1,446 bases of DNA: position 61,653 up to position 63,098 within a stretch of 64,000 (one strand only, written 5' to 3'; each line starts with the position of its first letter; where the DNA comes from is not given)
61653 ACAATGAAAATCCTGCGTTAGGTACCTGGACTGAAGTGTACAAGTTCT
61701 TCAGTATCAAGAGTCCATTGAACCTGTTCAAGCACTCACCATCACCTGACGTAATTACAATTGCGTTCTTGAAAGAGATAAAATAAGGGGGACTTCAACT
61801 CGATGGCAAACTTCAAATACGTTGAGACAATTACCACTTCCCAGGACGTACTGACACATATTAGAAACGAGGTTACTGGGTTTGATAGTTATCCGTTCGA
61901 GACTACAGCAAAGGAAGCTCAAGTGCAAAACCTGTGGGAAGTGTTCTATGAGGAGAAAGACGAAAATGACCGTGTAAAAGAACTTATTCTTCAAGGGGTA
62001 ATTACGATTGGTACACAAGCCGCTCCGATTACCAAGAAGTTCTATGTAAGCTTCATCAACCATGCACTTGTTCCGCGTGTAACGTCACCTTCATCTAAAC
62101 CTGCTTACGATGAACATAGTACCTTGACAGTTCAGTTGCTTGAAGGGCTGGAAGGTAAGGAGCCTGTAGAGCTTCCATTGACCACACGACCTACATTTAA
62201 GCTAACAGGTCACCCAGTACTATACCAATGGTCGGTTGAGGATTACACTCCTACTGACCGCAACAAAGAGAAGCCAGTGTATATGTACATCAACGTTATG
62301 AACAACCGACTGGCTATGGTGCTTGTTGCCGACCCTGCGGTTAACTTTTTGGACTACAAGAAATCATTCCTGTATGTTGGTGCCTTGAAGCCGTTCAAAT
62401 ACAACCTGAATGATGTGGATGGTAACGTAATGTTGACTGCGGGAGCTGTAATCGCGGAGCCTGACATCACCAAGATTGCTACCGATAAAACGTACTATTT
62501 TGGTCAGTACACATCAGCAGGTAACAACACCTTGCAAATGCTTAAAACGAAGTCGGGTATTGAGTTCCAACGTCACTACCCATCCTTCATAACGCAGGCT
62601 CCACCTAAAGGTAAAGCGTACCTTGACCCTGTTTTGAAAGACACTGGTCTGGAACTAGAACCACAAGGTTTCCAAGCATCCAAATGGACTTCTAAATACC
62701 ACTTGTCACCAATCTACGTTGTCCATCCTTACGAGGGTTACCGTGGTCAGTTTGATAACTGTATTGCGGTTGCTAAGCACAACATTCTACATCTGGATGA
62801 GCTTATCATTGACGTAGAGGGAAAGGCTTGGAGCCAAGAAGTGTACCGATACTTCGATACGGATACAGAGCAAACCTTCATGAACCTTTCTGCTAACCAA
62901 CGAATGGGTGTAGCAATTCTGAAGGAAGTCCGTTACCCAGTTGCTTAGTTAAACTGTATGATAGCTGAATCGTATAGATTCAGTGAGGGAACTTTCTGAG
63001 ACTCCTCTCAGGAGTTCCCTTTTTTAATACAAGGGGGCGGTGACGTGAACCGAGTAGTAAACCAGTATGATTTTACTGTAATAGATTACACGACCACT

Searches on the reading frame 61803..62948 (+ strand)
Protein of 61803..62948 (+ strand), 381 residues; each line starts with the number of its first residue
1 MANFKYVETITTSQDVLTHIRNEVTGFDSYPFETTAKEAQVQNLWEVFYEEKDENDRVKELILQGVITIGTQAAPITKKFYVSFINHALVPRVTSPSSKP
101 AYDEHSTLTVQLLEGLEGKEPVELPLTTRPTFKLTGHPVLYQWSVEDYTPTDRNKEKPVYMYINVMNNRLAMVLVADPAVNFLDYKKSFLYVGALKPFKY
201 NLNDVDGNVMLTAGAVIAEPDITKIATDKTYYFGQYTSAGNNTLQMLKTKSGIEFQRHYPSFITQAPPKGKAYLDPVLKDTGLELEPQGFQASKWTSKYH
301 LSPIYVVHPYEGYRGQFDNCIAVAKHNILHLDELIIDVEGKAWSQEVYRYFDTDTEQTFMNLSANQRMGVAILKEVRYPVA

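Call 15: find_encoding_contigs(protein=window:61803-62948:+, flank=10000, max_places=6)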
Protein window:61803-62948:+ (381 aa): 9 contigs read that carry it; 3 places shown.
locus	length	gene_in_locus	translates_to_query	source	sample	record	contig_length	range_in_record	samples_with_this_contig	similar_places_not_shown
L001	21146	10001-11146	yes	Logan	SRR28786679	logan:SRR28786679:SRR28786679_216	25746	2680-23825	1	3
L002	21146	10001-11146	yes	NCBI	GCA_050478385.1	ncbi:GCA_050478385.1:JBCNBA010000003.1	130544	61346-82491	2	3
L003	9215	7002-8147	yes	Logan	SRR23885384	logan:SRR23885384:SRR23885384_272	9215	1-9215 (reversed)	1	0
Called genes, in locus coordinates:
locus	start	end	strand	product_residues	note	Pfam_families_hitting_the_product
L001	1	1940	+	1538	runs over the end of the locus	?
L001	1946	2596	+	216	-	PF00395:SLH (weak)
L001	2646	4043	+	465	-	-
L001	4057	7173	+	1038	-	PF01551:Peptidase_M23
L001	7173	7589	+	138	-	-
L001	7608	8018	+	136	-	-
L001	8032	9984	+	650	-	-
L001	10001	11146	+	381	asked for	-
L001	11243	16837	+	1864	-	-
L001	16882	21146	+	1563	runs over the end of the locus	-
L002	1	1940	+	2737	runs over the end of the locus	-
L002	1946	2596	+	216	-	PF00395:SLH (weak)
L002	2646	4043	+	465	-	-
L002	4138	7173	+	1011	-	PF01551:Peptidase_M23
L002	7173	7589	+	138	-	-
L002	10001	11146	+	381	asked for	-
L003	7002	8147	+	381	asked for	-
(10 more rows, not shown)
